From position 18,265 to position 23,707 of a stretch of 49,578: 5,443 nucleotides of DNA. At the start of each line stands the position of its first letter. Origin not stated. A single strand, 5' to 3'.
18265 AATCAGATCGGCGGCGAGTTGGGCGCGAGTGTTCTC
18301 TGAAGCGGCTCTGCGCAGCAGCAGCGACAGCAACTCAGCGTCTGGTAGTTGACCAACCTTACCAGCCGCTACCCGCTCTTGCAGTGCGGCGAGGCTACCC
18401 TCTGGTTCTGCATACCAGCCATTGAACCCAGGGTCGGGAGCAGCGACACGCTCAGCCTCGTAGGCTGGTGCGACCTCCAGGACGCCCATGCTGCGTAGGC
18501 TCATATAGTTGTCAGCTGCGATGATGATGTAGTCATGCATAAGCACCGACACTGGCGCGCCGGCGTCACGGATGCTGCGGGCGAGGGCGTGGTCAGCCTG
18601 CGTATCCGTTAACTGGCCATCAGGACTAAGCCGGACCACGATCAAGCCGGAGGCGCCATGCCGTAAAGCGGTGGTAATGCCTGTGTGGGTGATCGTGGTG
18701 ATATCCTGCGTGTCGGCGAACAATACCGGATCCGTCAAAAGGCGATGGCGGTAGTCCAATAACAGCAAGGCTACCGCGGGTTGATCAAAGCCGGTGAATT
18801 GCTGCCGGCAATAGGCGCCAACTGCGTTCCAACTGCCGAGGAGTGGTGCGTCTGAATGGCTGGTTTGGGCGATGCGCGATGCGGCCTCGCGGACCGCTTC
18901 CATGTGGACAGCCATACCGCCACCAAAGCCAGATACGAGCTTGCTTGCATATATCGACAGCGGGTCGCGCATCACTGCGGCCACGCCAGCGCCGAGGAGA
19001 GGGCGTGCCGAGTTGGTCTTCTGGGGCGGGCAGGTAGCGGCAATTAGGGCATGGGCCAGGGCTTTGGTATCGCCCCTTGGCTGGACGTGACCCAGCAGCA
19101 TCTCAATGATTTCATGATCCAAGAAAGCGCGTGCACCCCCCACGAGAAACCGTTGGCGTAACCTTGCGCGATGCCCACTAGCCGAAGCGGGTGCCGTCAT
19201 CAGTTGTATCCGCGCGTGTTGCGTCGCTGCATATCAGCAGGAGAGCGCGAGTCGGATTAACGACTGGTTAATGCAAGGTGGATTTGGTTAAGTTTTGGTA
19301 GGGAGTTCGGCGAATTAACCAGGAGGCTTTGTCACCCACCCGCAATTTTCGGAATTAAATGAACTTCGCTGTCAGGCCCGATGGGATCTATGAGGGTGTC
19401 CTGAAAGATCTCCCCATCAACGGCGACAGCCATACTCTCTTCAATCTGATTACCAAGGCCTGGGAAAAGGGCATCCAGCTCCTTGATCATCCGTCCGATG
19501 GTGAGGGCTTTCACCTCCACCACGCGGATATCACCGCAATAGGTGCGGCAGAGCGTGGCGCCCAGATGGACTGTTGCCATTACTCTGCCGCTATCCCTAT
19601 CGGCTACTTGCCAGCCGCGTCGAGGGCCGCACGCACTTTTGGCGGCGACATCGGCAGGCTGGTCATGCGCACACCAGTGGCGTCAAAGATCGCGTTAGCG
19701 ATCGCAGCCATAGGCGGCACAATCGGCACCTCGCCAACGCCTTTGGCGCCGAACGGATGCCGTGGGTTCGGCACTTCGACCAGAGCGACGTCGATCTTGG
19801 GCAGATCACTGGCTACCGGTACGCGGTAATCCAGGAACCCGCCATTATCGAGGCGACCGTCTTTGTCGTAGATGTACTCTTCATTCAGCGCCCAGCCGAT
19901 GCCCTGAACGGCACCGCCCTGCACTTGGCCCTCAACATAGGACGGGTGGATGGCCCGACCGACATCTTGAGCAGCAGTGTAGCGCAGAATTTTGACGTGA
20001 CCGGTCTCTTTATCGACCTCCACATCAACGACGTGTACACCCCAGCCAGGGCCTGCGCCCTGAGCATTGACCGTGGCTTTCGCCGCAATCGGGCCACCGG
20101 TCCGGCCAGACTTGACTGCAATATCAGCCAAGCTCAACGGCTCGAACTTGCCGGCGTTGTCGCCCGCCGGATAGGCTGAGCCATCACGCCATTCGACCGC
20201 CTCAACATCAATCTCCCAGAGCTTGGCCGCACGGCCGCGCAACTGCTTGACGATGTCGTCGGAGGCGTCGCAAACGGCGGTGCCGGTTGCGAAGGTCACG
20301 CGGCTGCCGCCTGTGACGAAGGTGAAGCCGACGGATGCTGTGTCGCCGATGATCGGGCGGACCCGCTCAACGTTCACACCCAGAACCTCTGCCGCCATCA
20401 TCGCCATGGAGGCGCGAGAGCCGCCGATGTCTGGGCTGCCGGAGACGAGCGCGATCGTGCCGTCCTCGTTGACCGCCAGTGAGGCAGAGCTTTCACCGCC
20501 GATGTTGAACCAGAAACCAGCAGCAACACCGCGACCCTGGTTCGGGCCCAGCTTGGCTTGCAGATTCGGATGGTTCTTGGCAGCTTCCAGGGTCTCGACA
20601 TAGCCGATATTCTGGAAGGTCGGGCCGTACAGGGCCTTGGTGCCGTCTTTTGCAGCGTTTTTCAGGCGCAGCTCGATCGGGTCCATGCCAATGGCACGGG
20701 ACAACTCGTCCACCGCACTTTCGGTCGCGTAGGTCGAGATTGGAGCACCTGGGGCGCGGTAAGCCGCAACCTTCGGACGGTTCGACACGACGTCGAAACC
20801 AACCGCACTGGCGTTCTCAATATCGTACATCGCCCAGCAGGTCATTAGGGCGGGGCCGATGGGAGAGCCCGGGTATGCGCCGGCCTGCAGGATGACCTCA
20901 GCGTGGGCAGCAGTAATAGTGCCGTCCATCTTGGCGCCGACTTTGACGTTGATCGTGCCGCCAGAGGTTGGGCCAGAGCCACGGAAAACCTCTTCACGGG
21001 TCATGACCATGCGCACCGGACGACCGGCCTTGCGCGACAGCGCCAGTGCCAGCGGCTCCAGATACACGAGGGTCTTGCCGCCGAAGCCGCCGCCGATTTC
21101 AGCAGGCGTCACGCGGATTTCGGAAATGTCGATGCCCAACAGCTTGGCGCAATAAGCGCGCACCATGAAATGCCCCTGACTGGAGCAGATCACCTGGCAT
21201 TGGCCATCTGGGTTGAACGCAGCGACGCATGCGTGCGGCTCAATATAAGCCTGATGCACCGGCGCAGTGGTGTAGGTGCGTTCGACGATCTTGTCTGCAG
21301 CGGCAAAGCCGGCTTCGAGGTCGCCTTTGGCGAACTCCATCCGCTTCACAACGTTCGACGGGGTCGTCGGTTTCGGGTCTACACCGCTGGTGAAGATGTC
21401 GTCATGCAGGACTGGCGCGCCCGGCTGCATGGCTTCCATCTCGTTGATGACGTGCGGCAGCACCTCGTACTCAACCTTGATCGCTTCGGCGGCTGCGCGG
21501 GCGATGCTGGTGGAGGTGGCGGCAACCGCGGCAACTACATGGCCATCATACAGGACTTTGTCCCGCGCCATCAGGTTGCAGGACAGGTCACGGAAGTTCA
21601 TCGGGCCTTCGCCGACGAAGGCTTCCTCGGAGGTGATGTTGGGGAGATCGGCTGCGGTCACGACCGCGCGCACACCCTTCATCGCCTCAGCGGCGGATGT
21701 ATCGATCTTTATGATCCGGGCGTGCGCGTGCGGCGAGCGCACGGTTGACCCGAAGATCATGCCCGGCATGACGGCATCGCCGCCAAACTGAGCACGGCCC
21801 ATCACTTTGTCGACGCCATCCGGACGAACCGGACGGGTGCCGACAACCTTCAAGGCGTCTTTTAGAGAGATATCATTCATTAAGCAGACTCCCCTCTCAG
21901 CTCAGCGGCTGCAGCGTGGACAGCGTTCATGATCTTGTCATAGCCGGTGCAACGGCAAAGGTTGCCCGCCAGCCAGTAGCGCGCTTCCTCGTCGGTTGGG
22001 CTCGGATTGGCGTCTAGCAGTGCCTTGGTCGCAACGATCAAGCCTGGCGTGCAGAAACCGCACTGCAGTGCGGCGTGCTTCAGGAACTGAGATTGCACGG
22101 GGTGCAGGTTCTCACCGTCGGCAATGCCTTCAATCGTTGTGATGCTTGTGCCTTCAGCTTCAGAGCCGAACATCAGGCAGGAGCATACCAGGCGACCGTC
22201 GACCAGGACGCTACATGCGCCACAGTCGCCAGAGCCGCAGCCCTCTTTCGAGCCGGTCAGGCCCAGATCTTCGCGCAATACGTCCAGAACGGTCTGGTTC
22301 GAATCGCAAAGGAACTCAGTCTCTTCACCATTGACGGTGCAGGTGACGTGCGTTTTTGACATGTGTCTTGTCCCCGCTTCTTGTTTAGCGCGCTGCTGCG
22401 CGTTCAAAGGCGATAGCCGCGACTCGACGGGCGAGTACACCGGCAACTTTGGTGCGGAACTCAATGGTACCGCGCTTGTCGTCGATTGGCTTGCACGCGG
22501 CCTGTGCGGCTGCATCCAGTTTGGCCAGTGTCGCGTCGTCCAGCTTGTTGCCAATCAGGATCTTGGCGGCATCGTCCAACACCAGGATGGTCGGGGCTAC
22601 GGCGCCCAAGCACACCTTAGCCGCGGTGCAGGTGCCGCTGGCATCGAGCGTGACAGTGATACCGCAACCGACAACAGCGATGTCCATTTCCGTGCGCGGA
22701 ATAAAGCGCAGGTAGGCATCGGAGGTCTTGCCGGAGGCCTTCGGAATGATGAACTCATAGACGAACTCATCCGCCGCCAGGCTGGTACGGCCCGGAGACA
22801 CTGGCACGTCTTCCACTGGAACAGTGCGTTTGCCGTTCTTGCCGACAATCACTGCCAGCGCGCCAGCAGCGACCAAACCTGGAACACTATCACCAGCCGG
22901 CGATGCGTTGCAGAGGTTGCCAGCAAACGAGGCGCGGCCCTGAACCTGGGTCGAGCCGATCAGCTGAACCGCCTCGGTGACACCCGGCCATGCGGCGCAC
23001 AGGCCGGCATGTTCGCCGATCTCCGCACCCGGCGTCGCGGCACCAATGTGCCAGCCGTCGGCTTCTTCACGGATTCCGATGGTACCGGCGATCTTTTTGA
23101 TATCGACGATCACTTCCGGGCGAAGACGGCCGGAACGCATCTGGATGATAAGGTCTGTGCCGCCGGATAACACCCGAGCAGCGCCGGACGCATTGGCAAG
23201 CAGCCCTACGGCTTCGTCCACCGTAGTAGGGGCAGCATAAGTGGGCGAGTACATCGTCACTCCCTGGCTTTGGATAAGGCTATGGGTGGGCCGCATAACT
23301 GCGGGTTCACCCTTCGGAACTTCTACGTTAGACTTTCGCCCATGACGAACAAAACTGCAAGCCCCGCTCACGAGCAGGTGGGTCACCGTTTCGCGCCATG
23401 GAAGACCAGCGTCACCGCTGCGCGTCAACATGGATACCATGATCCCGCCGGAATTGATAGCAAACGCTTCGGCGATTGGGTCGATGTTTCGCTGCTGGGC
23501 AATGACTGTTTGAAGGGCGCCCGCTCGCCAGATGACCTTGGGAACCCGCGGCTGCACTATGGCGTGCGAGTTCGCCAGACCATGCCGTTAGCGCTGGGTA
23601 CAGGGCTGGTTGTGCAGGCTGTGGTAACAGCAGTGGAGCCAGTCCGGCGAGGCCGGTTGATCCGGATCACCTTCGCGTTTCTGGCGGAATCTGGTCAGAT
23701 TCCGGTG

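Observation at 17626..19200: Tandem-duplicated RadC: a fused inactive-JAB / active-JAB pseudo-heterodimer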

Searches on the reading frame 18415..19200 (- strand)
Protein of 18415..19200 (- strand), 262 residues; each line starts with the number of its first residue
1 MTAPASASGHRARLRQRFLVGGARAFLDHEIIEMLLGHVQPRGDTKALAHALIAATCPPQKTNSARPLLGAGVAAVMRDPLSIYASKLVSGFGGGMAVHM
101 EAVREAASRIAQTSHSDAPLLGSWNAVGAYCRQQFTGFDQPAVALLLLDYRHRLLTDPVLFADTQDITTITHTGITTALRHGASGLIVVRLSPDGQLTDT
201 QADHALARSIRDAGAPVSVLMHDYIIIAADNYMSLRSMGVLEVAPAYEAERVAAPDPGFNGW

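Call 6: search_protein_families(library=pfam, proteins=[window:18415-19200:-], max_evalue=10)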
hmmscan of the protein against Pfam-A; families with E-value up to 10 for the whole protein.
window:18415-19200:- (262 aa): 1 family
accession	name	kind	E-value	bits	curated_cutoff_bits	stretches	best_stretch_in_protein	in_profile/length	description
PF04002.20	RadC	-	3.1e-18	66.3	22.1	1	123-239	3-120/121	RadC-like JAB domain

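Call 58: predict_structure(alignment_id=A2)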
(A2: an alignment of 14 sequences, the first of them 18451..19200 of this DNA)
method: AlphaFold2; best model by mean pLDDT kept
length: 250 residues; sequences in the alignment: 14
mean_pLDDT: 78.2   pTM: 0.67
mean pLDDT of the five models: 78.2, 71.7, 67.2, 63.9, 55.5
residues with pLDDT >= 90: 53; 70-90: 134; 50-70: 42; < 50: 21
segments of 3 or more residues with pLDDT < 50: 1-8, 239-250
pLDDT, mean of each block of 10 residues (from residue 1): 44 67 74 86 85 80 60 84 89 88 77 76 81 87 92 90 94 91 88 83 89 79 83 56 33
secondary structure, 60 per line:
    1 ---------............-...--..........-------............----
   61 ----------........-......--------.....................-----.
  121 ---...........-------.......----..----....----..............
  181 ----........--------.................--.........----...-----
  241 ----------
elements in order: H10-21 H28-37 H45-56 H71-78 H80-85 H94-114 H124-134 E142-148 E159-162 H167-180 E185-192 H201-217 E220-228 E233-235

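Call 62: fold_search(model_id=the predicted structure, library=pdb)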
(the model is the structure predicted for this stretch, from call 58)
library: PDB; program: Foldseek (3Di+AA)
matches with E <= 10: 397; with E <= 0.001: 5
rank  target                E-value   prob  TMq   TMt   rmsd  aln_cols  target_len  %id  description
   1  2qlc_B                1.1e-06  1.00  0.40  0.77   2.4       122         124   17  The crystal structure of DNA repair protein RadC from Chlorobium tepidum TLS (released 2007-09-04)
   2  2qlc_D                5.9e-06  1.00  0.41  0.79   2.4       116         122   17  The crystal structure of DNA repair protein RadC from Chlorobium tepidum TLS (released 2007-09-04)
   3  2qlc_A                6.3e-06  1.00  0.42  0.78   2.3       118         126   18  The crystal structure of DNA repair protein RadC from Chlorobium tepidum TLS (released 2007-09-04)
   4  2qlc_C                2.1e-05  1.00  0.42  0.79   2.4       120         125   18  The crystal structure of DNA repair protein RadC from Chlorobium tepidum TLS (released 2007-09-04)
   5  2qlc_E                2.2e-05  1.00  0.42  0.80   2.3       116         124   16  The crystal structure of DNA repair protein RadC from Chlorobium tepidum TLS (released 2007-09-04)
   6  9ea4                  1.5e-02  1.00  0.28  0.18   5.3       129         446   16  Structure of Citrobacter BubCD (released 2025-09-24)
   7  9cgc_V                4.2e-02  0.80  0.23  0.21   8.4       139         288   11  Yeast 26S proteasome non-substrate-engaged (S1 state) (released 2025-07-09)
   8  4ocn_B                6.2e-02  0.92  0.24  0.34   6.1       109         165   10  Crystal Structure of the Rpn8-Rpn11 MPN domain heterodimer, crystal form II (released 2014-01-29)
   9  5m5q                  6.6e-02  0.54  0.23  0.25  10.9       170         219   14  COPS5(2-257) IN COMPLEX WITH A AZAINDOLE (COMPOUND 4) (released 2017-01-11)
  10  9iab_B                1.4e-01  0.13  0.18  0.18  20.9       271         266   14  Structure of the Argonaute-associated Cas4 family protein 1 (ACE1) from Chroococcidiopsis thermalis (CtACE1) (released 2025-04-23)
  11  5jj4_B                1.9e-01  0.08  0.16  0.10  14.9       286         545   14  Crystal Structure of a Variant Human Activation-induced Deoxycytidine Deaminase as an MBP fusion protein (released 2016-06-29)
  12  9e8q_c                2.2e-01  0.75  0.27  0.25   8.2       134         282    9  Nub1/Fat10-processing human 26S proteasome with Rpt2 at top of spiral staircase (released 2024-12-04)
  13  6zon_H                2.2e-01  0.38  0.24  0.21   6.4       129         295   16  SARS-CoV-2 Nsp1 bound to a human 43S preinitiation ribosome complex - state 1 (released 2020-07-29)
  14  5lda_A                2.3e-01  0.69  0.25  0.40   5.2       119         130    8  Structure of deubiquitinating enzyme homolog (Pyrococcus furiosus JAMM1) in complex with ubiquitin-like SAMP2. (released 2017-06-21)
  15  5cw5_D                2.5e-01  0.51  0.26  0.26   7.2       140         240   14  Structure of CfBRCC36-CfKIAA0157 complex (QSQ mutant) (released 2015-09-16)
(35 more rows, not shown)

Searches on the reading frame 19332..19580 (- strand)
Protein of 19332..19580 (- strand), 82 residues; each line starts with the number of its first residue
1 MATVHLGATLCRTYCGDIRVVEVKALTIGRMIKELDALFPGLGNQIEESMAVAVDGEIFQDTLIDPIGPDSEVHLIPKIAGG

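Call 38: search_protein_families(library=pfam, proteins=[window:19332-19580:-], max_evalue=0.001)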
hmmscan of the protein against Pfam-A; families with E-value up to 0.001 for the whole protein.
window:19332-19580:- (82 aa): 1 family
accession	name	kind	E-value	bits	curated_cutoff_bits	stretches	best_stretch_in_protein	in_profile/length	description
PF02597.26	ThiS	-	5e-05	24.2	22.5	1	21-82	17-76/76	ThiS family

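Call 54: find_homologous_proteins(query=window:19332-19580:-, max_evalue=0.001)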
Query window:19332-19580:- (82 aa): 217 proteins with E <= 0.001 among 217 candidates; the best 120 are listed.
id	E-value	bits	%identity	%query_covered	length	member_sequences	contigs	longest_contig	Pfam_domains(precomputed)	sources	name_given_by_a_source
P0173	3.2e-42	160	93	100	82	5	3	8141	-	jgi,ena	jgi:sulfur-carrier protein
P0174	1.5e-40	155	88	100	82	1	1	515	PF02597.27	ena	-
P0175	5.8e-40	153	87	100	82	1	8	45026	PF02597.27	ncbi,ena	-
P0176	2.3e-39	151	85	100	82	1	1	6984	PF02597.27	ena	-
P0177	4.1e-39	150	85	100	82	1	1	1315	PF02597.27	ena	-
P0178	6.2e-38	146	83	100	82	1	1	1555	PF02597.27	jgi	-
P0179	3.3e-37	144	79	100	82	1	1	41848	PF02597.27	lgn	-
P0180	3.3e-37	144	79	100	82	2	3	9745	PF02597.27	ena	-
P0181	6.2e-37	143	83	100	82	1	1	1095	PF02597.27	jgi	jgi:molybdopterin synthase sulfur carrier subunit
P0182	8.5e-37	143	79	100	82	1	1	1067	PF02597.27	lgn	-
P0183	8.8e-37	143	80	100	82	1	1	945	PF02597.27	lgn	-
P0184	1.1e-36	142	82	100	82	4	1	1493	PF02597.27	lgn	-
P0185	2.7e-36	141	78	100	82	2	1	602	PF02597.27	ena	-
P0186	3.2e-36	141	83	100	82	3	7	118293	PF02597.27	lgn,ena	-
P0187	4.6e-36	140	80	100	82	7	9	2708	PF02597.27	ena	-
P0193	1.6e-35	138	77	100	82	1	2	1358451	PF02597.27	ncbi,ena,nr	ncbi:MAG: MoaD/ThiS family protein [Alphaproteobacteria bacterium]|nr:MoaD/ThiS family protein [Alph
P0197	1.4e-34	136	77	100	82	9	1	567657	PF02597.27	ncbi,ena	-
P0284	7.4e-12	63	43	100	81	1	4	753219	PF02597.27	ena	-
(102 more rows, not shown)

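Call 55: find_encoding_contigs(protein=P0197, flank=6000, max_places=1)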
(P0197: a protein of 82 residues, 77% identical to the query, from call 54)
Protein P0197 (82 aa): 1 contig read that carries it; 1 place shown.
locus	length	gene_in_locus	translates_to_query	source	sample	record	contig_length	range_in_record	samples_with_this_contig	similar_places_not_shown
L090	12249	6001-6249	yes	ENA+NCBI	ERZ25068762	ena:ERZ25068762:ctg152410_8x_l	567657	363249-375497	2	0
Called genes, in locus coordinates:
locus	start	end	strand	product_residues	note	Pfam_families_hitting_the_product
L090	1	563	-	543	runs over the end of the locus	PF04185:Phosphoesterase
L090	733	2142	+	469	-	PF01565:FAD_binding_4, PF02913:FAD-oxidase_C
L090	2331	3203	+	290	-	PF00941:FAD_binding_5, PF03450:CO_deh_flav_C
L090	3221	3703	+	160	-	PF00111:Fer2, PF01799:Fer2_2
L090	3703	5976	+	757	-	PF01315:Ald_Xan_dh_C, PF02738:MoCoBD_1, PF20256:MoCoBD_2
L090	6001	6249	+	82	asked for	PF02597:ThiS (weak)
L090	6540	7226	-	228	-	PF00248:Aldo_ket_red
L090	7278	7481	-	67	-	PF00248:Aldo_ket_red (weak)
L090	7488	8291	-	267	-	PF13468:Glyoxalase_3 (faint)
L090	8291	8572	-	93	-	PF14833:NAD_binding_11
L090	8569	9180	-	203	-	PF03446:NAD_binding_2, PF14833:NAD_binding_11 (weak)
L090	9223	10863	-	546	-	PF00691:OmpA (weak)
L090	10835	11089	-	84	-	-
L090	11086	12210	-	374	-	PF00691:OmpA (weak)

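Call 56: find_encoding_contigs(protein=P0193, flank=6000, max_places=1)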
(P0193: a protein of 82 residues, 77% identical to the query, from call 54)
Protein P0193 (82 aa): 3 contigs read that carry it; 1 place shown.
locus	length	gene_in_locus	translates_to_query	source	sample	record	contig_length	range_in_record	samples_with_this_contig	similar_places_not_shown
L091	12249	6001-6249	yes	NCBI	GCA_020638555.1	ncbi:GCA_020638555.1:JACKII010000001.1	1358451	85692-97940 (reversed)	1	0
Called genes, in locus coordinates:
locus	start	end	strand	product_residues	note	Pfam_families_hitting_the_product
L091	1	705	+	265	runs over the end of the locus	PF00941:FAD_binding_5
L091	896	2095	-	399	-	PF02515:CoA_transf_3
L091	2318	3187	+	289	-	PF00941:FAD_binding_5, PF03450:CO_deh_flav_C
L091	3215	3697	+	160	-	PF00111:Fer2, PF01799:Fer2_2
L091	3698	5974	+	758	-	PF01315:Ald_Xan_dh_C, PF02738:MoCoBD_1, PF20256:MoCoBD_2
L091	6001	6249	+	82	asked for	PF02597:ThiS (weak)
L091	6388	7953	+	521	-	PF04002:RadC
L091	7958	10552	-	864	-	PF13779:DUF4175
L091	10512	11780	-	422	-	PF00278:Orn_DAP_Arg_deC, PF01168:Ala_racemase_N (weak), PF02784:Orn_Arg_deC_N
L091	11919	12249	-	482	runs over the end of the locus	PF00206:Lyase_1, PF14698:ASL_C2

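Call 57: find_encoding_contigs(protein=P0284, flank=6000, max_places=1)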
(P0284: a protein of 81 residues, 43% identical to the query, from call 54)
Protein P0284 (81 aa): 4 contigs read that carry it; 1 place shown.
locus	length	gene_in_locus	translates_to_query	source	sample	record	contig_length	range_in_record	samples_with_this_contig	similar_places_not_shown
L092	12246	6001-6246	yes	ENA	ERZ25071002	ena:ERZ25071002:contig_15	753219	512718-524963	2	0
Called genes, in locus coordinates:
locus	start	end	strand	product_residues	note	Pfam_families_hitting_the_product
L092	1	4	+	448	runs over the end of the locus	PF05598:DUF772, PF01609:DDE_Tnp_1, PF13751:DDE_Tnp_1_6 (weak)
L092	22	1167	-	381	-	PF01734:Patatin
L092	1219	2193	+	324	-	PF13737:DDE_Tnp_1_5, PF01609:DDE_Tnp_1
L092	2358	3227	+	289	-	PF00941:FAD_binding_5, PF01565:FAD_binding_4 (faint), PF03450:CO_deh_flav_C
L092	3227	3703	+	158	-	PF00111:Fer2, PF01799:Fer2_2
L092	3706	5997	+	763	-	PF01315:Ald_Xan_dh_C, PF02738:MoCoBD_1, PF20256:MoCoBD_2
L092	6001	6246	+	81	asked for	PF02597:ThiS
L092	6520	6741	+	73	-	PF03472:Autoind_bind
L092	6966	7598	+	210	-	PF00765:Autoind_synth, PF13444:Acetyltransf_5 (weak)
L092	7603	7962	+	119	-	PF00027:cNMP_binding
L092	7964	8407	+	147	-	PF00072:Response_reg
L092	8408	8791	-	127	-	PF00072:Response_reg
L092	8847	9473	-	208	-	PF02518:HATPase_c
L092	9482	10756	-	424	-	PF12860:PAS_7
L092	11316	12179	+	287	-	PF12860:PAS_7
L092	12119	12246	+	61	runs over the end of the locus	-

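Call 75: search_protein_families(library=padloc, proteins=[window:19332-19580:-], max_evalue=0.01)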
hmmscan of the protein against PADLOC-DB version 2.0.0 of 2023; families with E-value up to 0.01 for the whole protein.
window:19332-19580:- (82 aa): 0 families

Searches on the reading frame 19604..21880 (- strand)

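Call 38: search_protein_families(library=pfam, proteins=[window:19604-21880:-], max_evalue=0.001)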
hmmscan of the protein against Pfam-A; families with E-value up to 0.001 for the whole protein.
window:19604-21880:- (758 aa): 3 families
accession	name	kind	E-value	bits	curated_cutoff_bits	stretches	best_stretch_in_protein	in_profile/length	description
PF02738.23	MoCoBD_1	-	9.3e-69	231.7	27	1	172-409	4-244/244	Molybdopterin cofactor-binding domain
PF20256.3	MoCoBD_2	-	1.5e-66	225.3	27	1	448-694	25-283/283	Molybdopterin cofactor-binding domain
PF01315.27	Ald_Xan_dh_C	-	3e-28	98.8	31.3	1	28-142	2-110/110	Aldehyde oxidase and xanthine dehydrogenase, a/b hammerhead domain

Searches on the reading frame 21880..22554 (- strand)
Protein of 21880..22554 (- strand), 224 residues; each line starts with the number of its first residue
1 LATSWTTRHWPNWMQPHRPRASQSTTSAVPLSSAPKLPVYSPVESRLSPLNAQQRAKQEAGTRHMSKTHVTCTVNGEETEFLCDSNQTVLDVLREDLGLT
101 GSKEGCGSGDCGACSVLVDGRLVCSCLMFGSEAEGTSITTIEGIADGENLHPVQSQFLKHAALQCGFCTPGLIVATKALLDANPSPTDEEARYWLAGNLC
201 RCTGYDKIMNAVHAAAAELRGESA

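Call 38: search_protein_families(library=pfam, proteins=[window:21880-22554:-], max_evalue=0.001)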
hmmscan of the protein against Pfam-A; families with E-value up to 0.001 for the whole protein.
window:21880-22554:- (224 aa): 2 families
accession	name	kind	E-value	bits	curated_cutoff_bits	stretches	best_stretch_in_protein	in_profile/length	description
PF01799.25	Fer2_2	-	2.6e-31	108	30.3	1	140-213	1-75/75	[2Fe-2S] binding domain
PF00111.32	Fer2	-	4.5e-08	33.4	21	1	73-126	2-55/77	2Fe-2S iron-sulfur cluster binding domain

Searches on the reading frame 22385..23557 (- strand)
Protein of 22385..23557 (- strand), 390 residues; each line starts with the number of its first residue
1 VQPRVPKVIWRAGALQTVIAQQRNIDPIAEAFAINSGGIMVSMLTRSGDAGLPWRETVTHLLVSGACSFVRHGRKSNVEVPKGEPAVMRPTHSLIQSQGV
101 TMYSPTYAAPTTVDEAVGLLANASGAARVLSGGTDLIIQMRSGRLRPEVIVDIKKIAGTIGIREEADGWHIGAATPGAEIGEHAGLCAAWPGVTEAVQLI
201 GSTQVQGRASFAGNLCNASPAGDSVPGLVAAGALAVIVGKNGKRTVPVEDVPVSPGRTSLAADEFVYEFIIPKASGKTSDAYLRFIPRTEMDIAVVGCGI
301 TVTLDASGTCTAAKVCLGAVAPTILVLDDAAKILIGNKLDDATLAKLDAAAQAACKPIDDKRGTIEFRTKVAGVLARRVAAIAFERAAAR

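Call 38: search_protein_families(library=pfam, proteins=[window:22385-23557:-], max_evalue=0.001)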
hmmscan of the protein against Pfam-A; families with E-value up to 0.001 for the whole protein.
window:22385-23557:- (390 aa): 2 families
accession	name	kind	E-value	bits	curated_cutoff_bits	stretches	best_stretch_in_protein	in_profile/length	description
PF00941.27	FAD_binding_5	-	4.8e-37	127.8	27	1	107-273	5-169/170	FAD binding domain in molybdopterin dehydrogenase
PF03450.22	CO_deh_flav_C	-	3.8e-22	78.8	25.5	1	282-380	2-99/102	CO dehydrogenase flavoprotein C-terminal domain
